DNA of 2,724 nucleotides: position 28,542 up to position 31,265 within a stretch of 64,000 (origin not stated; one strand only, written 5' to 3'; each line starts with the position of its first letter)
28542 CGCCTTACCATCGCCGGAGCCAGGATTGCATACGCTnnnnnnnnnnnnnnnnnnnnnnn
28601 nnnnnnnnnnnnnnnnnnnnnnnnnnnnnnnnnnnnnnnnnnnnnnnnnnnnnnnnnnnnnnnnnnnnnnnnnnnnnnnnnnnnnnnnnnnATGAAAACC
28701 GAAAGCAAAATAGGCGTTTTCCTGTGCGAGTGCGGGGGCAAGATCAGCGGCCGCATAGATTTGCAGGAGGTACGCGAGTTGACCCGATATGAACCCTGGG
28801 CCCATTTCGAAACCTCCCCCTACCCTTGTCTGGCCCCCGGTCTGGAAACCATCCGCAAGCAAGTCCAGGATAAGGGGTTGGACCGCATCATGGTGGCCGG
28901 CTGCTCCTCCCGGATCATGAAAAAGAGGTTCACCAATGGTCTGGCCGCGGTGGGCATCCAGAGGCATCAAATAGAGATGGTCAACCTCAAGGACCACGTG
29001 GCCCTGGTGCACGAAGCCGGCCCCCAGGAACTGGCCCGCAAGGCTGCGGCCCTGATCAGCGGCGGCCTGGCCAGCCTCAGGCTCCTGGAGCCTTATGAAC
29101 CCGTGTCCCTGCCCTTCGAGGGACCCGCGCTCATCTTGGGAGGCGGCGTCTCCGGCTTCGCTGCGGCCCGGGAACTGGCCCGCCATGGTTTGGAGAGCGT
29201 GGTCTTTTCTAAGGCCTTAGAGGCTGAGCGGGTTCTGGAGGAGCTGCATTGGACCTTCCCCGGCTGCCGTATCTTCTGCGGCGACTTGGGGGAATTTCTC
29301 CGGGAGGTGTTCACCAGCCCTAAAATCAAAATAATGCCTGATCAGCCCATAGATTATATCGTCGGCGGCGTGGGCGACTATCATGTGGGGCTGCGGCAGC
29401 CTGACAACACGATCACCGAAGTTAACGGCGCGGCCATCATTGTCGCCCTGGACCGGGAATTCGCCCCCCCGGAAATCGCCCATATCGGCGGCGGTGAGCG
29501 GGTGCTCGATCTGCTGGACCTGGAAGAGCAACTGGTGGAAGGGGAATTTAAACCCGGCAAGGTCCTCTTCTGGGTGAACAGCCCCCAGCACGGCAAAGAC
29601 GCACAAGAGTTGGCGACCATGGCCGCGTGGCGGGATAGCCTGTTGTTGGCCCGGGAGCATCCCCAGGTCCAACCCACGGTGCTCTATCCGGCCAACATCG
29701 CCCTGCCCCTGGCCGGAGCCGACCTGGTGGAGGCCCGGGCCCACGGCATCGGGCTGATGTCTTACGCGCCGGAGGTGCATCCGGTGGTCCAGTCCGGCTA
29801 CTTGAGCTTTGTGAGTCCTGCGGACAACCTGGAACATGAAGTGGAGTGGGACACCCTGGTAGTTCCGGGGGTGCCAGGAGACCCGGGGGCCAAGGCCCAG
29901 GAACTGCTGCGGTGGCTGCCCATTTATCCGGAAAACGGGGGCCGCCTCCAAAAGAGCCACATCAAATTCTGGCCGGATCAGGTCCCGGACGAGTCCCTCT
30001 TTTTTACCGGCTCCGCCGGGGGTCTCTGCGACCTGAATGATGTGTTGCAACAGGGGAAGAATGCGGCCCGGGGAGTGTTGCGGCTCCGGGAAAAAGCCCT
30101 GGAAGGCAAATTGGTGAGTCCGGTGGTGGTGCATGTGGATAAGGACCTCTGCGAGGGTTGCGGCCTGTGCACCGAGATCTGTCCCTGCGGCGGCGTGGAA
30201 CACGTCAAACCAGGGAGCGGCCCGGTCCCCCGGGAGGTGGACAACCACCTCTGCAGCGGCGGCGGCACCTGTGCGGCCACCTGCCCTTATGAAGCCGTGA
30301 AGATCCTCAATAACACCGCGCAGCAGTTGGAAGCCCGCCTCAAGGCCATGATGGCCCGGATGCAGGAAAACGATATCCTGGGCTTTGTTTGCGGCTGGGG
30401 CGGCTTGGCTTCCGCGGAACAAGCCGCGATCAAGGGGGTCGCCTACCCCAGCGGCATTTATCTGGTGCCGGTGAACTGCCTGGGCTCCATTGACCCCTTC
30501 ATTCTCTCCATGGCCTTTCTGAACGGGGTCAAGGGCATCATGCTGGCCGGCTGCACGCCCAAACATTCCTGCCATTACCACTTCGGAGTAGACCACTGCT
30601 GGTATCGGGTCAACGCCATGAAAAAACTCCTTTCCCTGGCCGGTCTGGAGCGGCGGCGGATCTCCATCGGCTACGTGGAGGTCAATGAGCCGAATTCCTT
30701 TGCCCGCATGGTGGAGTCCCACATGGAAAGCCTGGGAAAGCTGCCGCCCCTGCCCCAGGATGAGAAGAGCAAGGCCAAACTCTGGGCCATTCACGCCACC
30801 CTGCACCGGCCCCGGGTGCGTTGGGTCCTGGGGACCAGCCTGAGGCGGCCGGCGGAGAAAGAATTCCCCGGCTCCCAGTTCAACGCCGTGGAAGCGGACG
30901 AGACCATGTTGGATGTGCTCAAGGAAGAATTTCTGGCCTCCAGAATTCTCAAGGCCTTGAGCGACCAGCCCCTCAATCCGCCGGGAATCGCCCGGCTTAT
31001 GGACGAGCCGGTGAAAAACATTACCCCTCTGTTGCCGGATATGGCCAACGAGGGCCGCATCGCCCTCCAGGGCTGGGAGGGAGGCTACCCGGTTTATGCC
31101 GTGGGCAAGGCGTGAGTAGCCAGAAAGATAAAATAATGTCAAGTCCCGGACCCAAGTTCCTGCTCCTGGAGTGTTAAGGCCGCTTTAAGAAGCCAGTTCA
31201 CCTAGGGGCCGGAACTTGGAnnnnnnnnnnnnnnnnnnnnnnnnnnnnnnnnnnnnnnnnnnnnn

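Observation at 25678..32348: NuoE-NuoF-ferredoxin-HdrA/MvhD-FrhB operon with no catalytic terminal subunit: orphan flavin-based electron-bifurcation module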

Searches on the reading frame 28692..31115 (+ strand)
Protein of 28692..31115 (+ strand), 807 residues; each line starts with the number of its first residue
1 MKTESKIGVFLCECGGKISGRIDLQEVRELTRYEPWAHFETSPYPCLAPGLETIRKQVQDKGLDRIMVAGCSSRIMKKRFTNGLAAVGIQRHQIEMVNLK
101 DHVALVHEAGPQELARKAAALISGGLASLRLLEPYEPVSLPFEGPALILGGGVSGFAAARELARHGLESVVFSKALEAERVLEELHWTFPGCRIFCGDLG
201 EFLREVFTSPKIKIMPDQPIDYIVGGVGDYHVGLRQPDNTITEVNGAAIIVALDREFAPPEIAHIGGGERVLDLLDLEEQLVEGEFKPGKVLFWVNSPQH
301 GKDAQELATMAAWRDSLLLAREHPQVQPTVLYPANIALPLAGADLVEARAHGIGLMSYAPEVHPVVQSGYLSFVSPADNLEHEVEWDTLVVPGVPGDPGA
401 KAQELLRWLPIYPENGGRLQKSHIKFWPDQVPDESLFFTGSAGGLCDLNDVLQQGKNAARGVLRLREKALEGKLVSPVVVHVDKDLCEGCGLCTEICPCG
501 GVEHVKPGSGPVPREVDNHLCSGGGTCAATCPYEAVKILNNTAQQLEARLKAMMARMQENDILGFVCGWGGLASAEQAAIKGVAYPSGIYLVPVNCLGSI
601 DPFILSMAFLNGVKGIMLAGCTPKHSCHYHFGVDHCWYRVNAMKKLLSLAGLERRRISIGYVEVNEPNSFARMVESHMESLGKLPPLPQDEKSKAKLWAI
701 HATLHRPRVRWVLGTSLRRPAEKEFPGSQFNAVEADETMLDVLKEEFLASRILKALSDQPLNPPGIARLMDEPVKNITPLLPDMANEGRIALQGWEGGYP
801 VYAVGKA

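Call 5: search_protein_families(library=pfam, proteins=[window:28692-31115:+], max_evalue=0.01)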
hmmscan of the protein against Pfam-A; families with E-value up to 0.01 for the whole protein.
window:28692-31115:+ (807 aa): 13 families
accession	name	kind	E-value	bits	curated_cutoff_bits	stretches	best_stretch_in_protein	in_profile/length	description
PF02662.21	FlpD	-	4.9e-29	101.3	22.3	1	562-684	1-122/123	Methyl-viologen-reducing hydrogenase, delta subunit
PF00037.32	Fer4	-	8.9e-08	32.1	21.1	1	481-500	2-21/24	4Fe-4S binding domain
PF12837.12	Fer4_6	-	1.2e-06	28.6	25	1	479-500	1-22/24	4Fe-4S binding domain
PF12838.12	Fer4_7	-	0.00022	22.1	27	1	487-535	2-52/52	4Fe-4S dicluster domain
PF13237.11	Fer4_10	-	0.00037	20.8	25.5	0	482-532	4-53/53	4Fe-4S dicluster domain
PF14697.11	Fer4_21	-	0.00039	20.9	35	1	481-537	2-58/59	4Fe-4S dicluster domain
PF25160.1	LdpA_Fe-S-bd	-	0.00043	20.5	27.6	0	481-504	22-45/49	LdpA Fe-S cluster-binding domain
PF13183.11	Fer4_8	-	0.0018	19.2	27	0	483-500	50-67/68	4Fe-4S dicluster domain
PF13187.11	Fer4_9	-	0.003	18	27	1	487-535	2-51/52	4Fe-4S dicluster domain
PF01266.30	DAO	-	0.0036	17.3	27.9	1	147-175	3-31/353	FAD dependent oxidoreductase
PF12797.12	Fer4_2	-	0.0043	17.4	24.5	1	480-498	3-21/22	4Fe-4S binding domain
PF13450.12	NAD_binding_8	-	0.0049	17.6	21.9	1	148-174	1-27/68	NAD(P)-binding Rossmann-like domain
PF13459.11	Fer4_15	-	0.006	17.7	22.4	0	480-498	1-19/66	4Fe-4S single cluster domain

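Call 6: search_protein_families(library=ncbifam, proteins=[window:28692-31115:+], max_evalue=0.01)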
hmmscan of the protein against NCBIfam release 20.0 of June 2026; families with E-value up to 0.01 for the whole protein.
window:28692-31115:+ (807 aa): 48 families (the best 25 are shown)
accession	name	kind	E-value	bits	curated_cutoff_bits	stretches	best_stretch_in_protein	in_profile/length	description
NF040770.1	hetero_SS_HdrA2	exception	1.1e-86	291.6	1100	2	309-685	401-772/777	CoB-CoM heterodisulfide reductase HdrA2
NF041778.1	hetero_SS_HdrA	equivalog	4.2e-48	163.8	1400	2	4-239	5-242/771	ferredoxin:CoB-CoM heterodisulfide reductase subunit HdrA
NF041891.1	hdrA_Methbact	equivalog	1.1e-44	152.9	1300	2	6-173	2-163/762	ferredoxin:CoB-CoM heterodisulfide reductase subunit HdrA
NF045873.1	F420_non_VhuD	exception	2.2e-13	50.5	215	1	561-688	3-129/132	F420-non-reducing hydrogenase iron-sulfur subunit VhuD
NF042909.1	FMH_DH_FwdF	exception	2.1e-08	33.7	375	1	480-549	252-324/336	tungsten-dependent formylmethanofuran dehydrogenase subunit FwdF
TIGR02700.1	flavo_MJ0208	hypoth_equivalog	8.4e-07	28.5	251.35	1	471-538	134-196/234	dihydromethanopterin reductase (acceptor)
NF040684.1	PorD_Arch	equivalog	9.5e-07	28.8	120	1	480-505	57-82/85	pyruvate synthase subunit PorD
TIGR02179.1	PorD_KorD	subfamily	1.1e-05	25.5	60.05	0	479-505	49-75/78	2-oxoacid:acceptor oxidoreductase, delta subunit, pyruvate/2-ketoisovalerate family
NF004914.0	PRK06273.1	equivalog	1.1e-05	25.3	163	1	463-505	31-71/167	ferredoxin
NF042987.1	OGOR_delta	exception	2.1e-05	24.6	125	1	477-504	23-50/89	2-oxoglutarate ferredoxin oxidoreductase subunit delta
NF040864.1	HgcB_ferredoxin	equivalog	2.4e-05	24.1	99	1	480-539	9-64/93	mercury methylation ferredoxin HgcB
TIGR01944.1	rnfB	subfamily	4e-05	23.3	68.7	1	472-553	100-177/190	RnfABCDGE type electron transport complex subunit B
NF040612.1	F420_dehyd_FpoI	exception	6.4e-05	22.8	180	0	515-542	38-65/135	F420H2 dehydrogenase subunit FpoI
NF007202.0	PRK09623.1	equivalog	0.00017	21.8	166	0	479-504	75-100/105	3-methyl-2-oxobutanoate dehydrogenase subunit delta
NF007205.0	PRK09626.1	equivalog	0.00017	21.5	93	1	478-541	10-76/105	2-oxoglutarate-acceptor oxidoreductase subunit OorD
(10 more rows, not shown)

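Call 9: find_homologous_proteins(query=window:28692-31115:+, max_evalue=1e-10)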
Query window:28692-31115:+ (807 aa): 114 proteins with E <= 1e-10 among 8000 candidates.
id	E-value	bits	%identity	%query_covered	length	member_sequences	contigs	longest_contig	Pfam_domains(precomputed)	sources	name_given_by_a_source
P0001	0.0e+0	1876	100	100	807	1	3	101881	PF02662.22,PF12837.13,PF00037.33,PF25160.2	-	-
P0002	0.0e+0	1702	88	100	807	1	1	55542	PF02662.22,PF12837.13,PF00037.33,PF25160.2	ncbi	-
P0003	0.0e+0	1678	87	100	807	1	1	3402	PF02662.22,PF12837.13,PF00037.33,PF25160.2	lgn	-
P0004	0.0e+0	1647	85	100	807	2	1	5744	PF02662.22,PF12837.13,PF00037.33,PF25160.2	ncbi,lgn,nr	ncbi:MAG: hydrogenase iron-sulfur subunit [Deltaproteobacteria bacterium]|nr:hydrogenase iron-sulfur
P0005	0.0e+0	1597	82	100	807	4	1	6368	PF02662.22,PF12837.13,PF00037.33,PF25160.2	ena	-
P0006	0.0e+0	1595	82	100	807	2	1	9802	PF02662.22,PF12837.13,PF00037.33,PF25160.2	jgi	jgi:heterodisulfide reductase subunit A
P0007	0.0e+0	1587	81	100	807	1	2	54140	PF02662.22,PF12837.13,PF00037.33,PF25160.2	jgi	jgi:heterodisulfide reductase subunit A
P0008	0.0e+0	1587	81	100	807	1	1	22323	PF02662.22,PF12837.13,PF00037.33,PF25160.2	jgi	jgi:heterodisulfide reductase subunit A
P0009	0.0e+0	1586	81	100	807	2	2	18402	PF02662.22,PF12837.13,PF00037.33,PF25160.2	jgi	jgi:coenzyme F420-reducing hydrogenase delta subunit/ferredoxin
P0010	0.0e+0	1584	81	100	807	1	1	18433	PF02662.22,PF12837.13,PF00037.33,PF25160.2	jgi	jgi:heterodisulfide reductase subunit A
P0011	0.0e+0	1584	81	100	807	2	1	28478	PF02662.22,PF12837.13,PF00037.33,PF25160.2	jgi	jgi:coenzyme F420-reducing hydrogenase delta subunit/ferredoxin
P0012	0.0e+0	1581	81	100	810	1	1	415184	PF02662.22,PF12837.13,PF00037.33,PF25160.2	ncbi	ncbi:MAG: hydrogenase iron-sulfur subunit [Thermodesulfobacteriota bacterium]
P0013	0.0e+0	1579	80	100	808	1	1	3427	PF02662.22,PF12837.13,PF00037.33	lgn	-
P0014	0.0e+0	1577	81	100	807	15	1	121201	PF02662.22,PF12837.13,PF00037.33,PF25160.2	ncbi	ncbi:MAG: hydrogenase iron-sulfur subunit [Thermodesulfobacteriota bacterium]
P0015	0.0e+0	1571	80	100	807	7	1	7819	PF14697.12,PF02662.22,PF12837.13,PF00037.33,PF25160.2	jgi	jgi:heterodisulfide reductase subunit A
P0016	0.0e+0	1568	80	100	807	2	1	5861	PF02662.22,PF12837.13,PF00037.33,PF25160.2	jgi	jgi:heterodisulfide reductase subunit A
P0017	0.0e+0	1567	80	100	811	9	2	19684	PF14697.12,PF02662.22,PF12837.13,PF00037.33,PF25160.2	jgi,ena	-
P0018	0.0e+0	1566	81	100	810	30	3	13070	PF14697.12,PF02662.22,PF12837.13,PF00037.33,PF25160.2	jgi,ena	jgi:coenzyme F420-reducing hydrogenase delta subunit/ferredoxin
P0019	0.0e+0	1564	80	100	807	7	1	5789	PF02662.22,PF12837.13,PF00037.33,PF25160.2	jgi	-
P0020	0.0e+0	1563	80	100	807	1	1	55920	PF02662.22,PF12837.13,PF00037.33,PF25160.2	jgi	-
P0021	0.0e+0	1562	80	100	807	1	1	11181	PF02662.22,PF12837.13,PF00037.33,PF25160.2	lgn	-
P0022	0.0e+0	1550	80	100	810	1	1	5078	PF02662.22,PF12837.13,PF00037.33,PF25160.2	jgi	jgi:heterodisulfide reductase subunit A2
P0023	0.0e+0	1549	79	100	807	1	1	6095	PF02662.22,PF12837.13,PF00037.33,PF25160.2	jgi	jgi:heterodisulfide reductase subunit A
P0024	0.0e+0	1548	80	100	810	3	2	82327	PF02662.22,PF12837.13,PF00037.33,PF25160.2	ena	-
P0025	0.0e+0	1546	79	100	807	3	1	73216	PF02662.22,PF12837.13,PF00037.33,PF25160.2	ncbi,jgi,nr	ncbi:MAG: hydrogenase iron-sulfur subunit [Syntrophobacterales bacterium]|jgi:coenzyme F420-reducing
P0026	0.0e+0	1544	79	100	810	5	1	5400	PF14697.12,PF02662.22,PF12837.13,PF00037.33,PF25160.2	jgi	jgi:heterodisulfide reductase subunit A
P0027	0.0e+0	1543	79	100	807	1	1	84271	PF02662.22,PF12837.13,PF00037.33,PF25160.2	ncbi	-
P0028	0.0e+0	1541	78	100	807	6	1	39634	PF02662.22,PF12837.13,PF00037.33,PF25160.2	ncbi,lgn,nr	ncbi:MAG: hydrogenase iron-sulfur subunit [Deltaproteobacteria bacterium]|nr:hydrogenase iron-sulfur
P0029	0.0e+0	1540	79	100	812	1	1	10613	PF02662.22,PF12837.13,PF00037.33,PF25160.2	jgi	-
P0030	0.0e+0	1537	78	100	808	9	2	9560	PF02662.22,PF12837.13,PF00037.33,PF25160.2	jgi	jgi:coenzyme F420-reducing hydrogenase delta subunit/ferredoxin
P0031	0.0e+0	1535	79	100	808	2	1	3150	PF02662.22,PF12837.13,PF00037.33,PF25160.2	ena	-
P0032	0.0e+0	1535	78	100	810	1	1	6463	PF14697.12,PF02662.22,PF12837.13,PF00037.33,PF25160.2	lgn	-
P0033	0.0e+0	1534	79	100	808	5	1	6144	PF02662.22,PF12837.13,PF00037.33,PF25160.2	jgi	jgi:heterodisulfide reductase subunit A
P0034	0.0e+0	1531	78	100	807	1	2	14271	PF02662.22,PF12837.13,PF00037.33,PF12838.13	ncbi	-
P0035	0.0e+0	1530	77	100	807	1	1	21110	PF02662.22,PF12837.13,PF00037.33,PF25160.2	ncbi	-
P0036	0.0e+0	1530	78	100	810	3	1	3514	PF02662.22,PF12837.13,PF00037.33,PF25160.2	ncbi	-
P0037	0.0e+0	1527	78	100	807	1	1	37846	PF02662.22,PF12837.13,PF00037.33,PF25160.2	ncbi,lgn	ncbi:MAG: hydrogenase iron-sulfur subunit [Thermodesulfobacteriota bacterium]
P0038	0.0e+0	1524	78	100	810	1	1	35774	PF02662.22,PF12837.13,PF00037.33,PF25160.2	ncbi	-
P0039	0.0e+0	1522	78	100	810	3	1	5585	PF02662.22,PF12837.13,PF00037.33,PF25160.2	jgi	jgi:heterodisulfide reductase subunit A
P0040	0.0e+0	1517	78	100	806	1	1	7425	PF02662.22,PF12837.13,PF00037.33,PF25160.2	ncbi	-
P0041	0.0e+0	1515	78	100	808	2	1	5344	PF02662.22,PF12837.13,PF00037.33,PF25160.2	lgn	-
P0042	0.0e+0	1514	78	100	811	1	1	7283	PF14697.12,PF02662.22,PF12837.13,PF00037.33,PF25160.2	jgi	jgi:coenzyme F420-reducing hydrogenase delta subunit/ferredoxin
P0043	0.0e+0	1508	77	100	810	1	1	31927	PF02662.22,PF12837.13,PF00037.33,PF25160.2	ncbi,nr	ncbi:MAG: hydrogenase iron-sulfur subunit [Deltaproteobacteria bacterium]|nr:hydrogenase iron-sulfur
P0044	0.0e+0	1505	77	100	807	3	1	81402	PF02662.22,PF12837.13,PF00037.33,PF25160.2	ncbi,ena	-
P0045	0.0e+0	1503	80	96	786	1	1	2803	PF02662.22,PF12837.13,PF00037.33,PF25160.2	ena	-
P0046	0.0e+0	1500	76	100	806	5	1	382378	PF02662.22,PF12837.13,PF00037.33,PF25160.2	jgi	jgi:heterodisulfide reductase subunit A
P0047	0.0e+0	1500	77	100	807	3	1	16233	PF02662.22,PF12837.13,PF00037.33,PF25160.2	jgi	jgi:heterodisulfide reductase subunit A2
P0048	0.0e+0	1497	77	100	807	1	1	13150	PF02662.22,PF12837.13,PF00037.33,PF25160.2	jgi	jgi:coenzyme F420-reducing hydrogenase delta subunit/ferredoxin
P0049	0.0e+0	1495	77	100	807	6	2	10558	PF02662.22,PF12837.13,PF00037.33,PF12838.13,PF25160.2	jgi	jgi:heterodisulfide reductase subunit A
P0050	0.0e+0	1492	77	100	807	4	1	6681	PF14697.12,PF02662.22,PF12837.13,PF00037.33,PF25160.2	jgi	-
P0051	0.0e+0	1491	76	100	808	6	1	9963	PF02662.22,PF12837.13,PF00037.33,PF25160.2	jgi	jgi:heterodisulfide reductase subunit A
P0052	0.0e+0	1487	76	100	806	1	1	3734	PF02662.22,PF12837.13,PF00037.33,PF25160.2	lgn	-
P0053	0.0e+0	1477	77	100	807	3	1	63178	PF02662.22,PF12837.13,PF00037.33,PF25160.2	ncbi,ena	-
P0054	0.0e+0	1472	75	100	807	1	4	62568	PF02662.22,PF12837.13,PF00037.33,PF25160.2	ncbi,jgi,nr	ncbi:MAG: hydrogenase iron-sulfur subunit [Deltaproteobacteria bacterium]|nr:hydrogenase iron-sulfur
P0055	0.0e+0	1472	75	100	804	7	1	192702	PF02662.22,PF12837.13,PF00037.33,PF25160.2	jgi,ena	-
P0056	0.0e+0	1457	76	100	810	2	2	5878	PF02662.22,PF12837.13,PF00037.33,PF12838.13,PF25160.2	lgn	-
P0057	0.0e+0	1446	75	100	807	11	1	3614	PF14697.12,PF02662.22,PF12837.13,PF00037.33,PF12838.13,PF25160.2,PF13237.12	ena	-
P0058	0.0e+0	1445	79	93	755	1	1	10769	PF02662.22,PF12837.13,PF00037.33,PF25160.2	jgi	jgi:coenzyme F420-reducing hydrogenase delta subunit/ferredoxin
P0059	0.0e+0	1381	71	100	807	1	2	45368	PF02662.22,PF12837.13,PF00037.33,PF12838.13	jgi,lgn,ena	jgi:coenzyme F420-reducing hydrogenase delta subunit/NAD-dependent dihydropyrimidine dehydrogenase P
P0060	0.0e+0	1375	71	100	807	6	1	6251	PF14697.12,PF02662.22,PF12837.13,PF00037.33,PF12838.13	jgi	-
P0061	0.0e+0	1370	71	100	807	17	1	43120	PF02662.22,PF12837.13,PF00037.33,PF12838.13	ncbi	-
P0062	0.0e+0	1366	70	100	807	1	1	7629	PF02662.22,PF12837.13,PF00037.33,PF12838.13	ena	-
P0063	0.0e+0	1365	70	100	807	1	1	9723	PF02662.22,PF12837.13,PF00037.33,PF12838.13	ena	-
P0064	0.0e+0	1365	70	100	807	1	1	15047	PF02662.22,PF12837.13,PF00037.33,PF12838.13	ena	-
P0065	0.0e+0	1357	71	100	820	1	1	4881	PF02662.22,PF12837.13,PF00037.33,PF12838.13,PF25160.2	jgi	jgi:heterodisulfide reductase subunit A2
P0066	0.0e+0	1338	69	100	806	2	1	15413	PF14697.12,PF02662.22,PF12837.13,PF00037.33,PF12838.13,PF25160.2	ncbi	-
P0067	0.0e+0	1337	69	100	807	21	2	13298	PF02662.22,PF12837.13,PF00037.33,PF12838.13,PF25160.2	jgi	jgi:coenzyme F420-reducing hydrogenase delta subunit/NAD-dependent dihydropyrimidine dehydrogenase P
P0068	0.0e+0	1322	67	100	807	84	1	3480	PF02662.22,PF00037.33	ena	-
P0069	0.0e+0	1286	71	93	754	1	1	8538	PF02662.22,PF12837.13,PF00037.33,PF12838.13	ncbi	ncbi:MAG TPA: hydrogenase iron-sulfur subunit [Desulfobaccales bacterium]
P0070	0.0e+0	1284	66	100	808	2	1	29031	PF02662.22,PF12837.13,PF00037.33,PF12838.13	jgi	jgi:heterodisulfide reductase subunit A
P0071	0.0e+0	1280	69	100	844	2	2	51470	PF12797.13,PF02662.22,PF12837.13,PF00037.33,PF12838.13,PF25160.2,PF13237.12,PF13187.12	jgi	jgi:heterodisulfide reductase subunit A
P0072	0.0e+0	1094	71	79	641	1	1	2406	PF14697.12,PF02662.22,PF12837.13,PF00037.33,PF12838.13,PF13237.12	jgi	jgi:coenzyme F420-reducing hydrogenase delta subunit/NAD-dependent dihydropyrimidine dehydrogenase P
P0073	0.0e+0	1078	58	100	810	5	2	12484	PF02662.22,PF00037.33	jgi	jgi:heterodisulfide reductase subunit A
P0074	0.0e+0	1072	58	100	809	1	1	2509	PF02662.22,PF00037.33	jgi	-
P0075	0.0e+0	1071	86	64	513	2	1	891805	PF02662.22,PF12837.13,PF00037.33,PF25160.2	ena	-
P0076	0.0e+0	1071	58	100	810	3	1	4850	PF02662.22,PF00037.33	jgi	jgi:heterodisulfide reductase subunit A2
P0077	0.0e+0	1070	58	100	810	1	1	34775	PF02662.22,PF00037.33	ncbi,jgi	-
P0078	0.0e+0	1050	57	100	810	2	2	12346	PF02662.22,PF00037.33,PF12838.13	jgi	jgi:heterodisulfide reductase subunit A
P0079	0.0e+0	1048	57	100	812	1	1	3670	PF02662.22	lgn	-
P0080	0.0e+0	1048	57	100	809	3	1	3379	PF02662.22,PF00037.33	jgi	jgi:heterodisulfide reductase subunit A2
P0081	0.0e+0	1047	56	100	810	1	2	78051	PF02662.22,PF00037.33,PF12838.13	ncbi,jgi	jgi:coenzyme F420-reducing hydrogenase delta subunit/NAD-dependent dihydropyrimidine dehydrogenase P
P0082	0.0e+0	1040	68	77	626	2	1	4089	PF14697.12,PF02662.22,PF12837.13,PF00037.33,PF12838.13,PF25160.2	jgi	jgi:coenzyme F420-reducing hydrogenase delta subunit/ferredoxin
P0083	0.0e+0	1021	56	100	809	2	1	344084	PF02662.22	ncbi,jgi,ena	ncbi:MAG: hydrogenase iron-sulfur subunit [Desulfobaccales bacterium]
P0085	8.7e-289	979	52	100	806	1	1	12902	PF02662.22,PF12837.13,PF00037.33,PF12838.13,PF13237.12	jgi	jgi:heterodisulfide reductase subunit A-like polyferredoxin/coenzyme F420-reducing hydrogenase delta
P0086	4.8e-285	966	54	100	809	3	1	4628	PF02662.22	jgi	jgi:coenzyme F420-reducing hydrogenase delta subunit/ferredoxin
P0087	3.6e-277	940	53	100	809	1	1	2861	PF02662.22,PF00037.33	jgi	jgi:heterodisulfide reductase subunit A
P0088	6.5e-277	939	53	100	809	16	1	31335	PF02662.22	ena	-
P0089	1.0e-273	929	52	100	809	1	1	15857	PF02662.22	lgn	-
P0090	5.6e-272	923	51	100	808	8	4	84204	PF02662.22,PF12837.13,PF00037.33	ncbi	ncbi:MAG: hydrogenase iron-sulfur subunit [Syntrophobacteraceae bacterium]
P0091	3.5e-261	887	48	100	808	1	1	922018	PF12797.13,PF02662.22,PF12837.13,PF00037.33,PF13484.12,PF12838.13,PF13237.12,PF13187.12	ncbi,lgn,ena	-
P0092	1.4e-259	882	49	100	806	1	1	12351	PF02662.22,PF00037.33,PF12838.13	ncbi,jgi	jgi:heterodisulfide reductase subunit A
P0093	1.7e-255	868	49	99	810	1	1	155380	PF02662.22,PF12838.13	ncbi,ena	-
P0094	2.7e-250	851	48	99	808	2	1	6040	PF02662.22,PF12837.13,PF00037.33,PF12838.13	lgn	-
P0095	3.5e-178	613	38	98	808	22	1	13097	PF02662.22,PF00037.33,PF12838.13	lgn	-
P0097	6.6e-173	595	37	99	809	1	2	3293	PF14697.12,PF02662.22,PF00037.33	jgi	-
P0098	3.3e-172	593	37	98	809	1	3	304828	PF14697.12,PF02662.22,PF00037.33,PF12838.13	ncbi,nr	ncbi:MAG: hydrogenase iron-sulfur subunit [Desulfarculaceae bacterium]|nr:hydrogenase iron-sulfur su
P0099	4.6e-168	579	38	98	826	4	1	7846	PF02662.22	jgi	jgi:heterodisulfide reductase subunit A2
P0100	2.5e-57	213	25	86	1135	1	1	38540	PF14697.12,PF13450.13,PF02662.22,PF07992.21,PF00070.34,PF03486.21,PF13484.12,PF12838.13,PF13454.13,PF01134.29,PF01494.26,PF12831.14,PF01946.24,PF01266.31,PF01593.31,PF00890.31,PF00037.33,PF13738.13,PF01262.28,PF13237.12,PF13187.12,PF02737.25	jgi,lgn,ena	-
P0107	9.8e-36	142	28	29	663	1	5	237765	PF14697.12,PF13450.13,PF07992.21,PF12837.13,PF13484.12,PF12838.13,PF12831.14,PF01266.31,PF12797.13,PF00037.33,PF25160.2,PF13183.12,PF13187.12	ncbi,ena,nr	ncbi:MAG: CoB--CoM heterodisulfide reductase iron-sulfur subunit A family protein [Clostridia bacter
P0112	4.9e-25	106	23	55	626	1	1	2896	PF12797.13,PF02662.22,PF12837.13,PF00037.33,PF13484.12,PF12838.13,PF25160.2,PF13237.12,PF13187.12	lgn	-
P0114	4.8e-16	76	35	16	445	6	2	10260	PF12797.13,PF02662.22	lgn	-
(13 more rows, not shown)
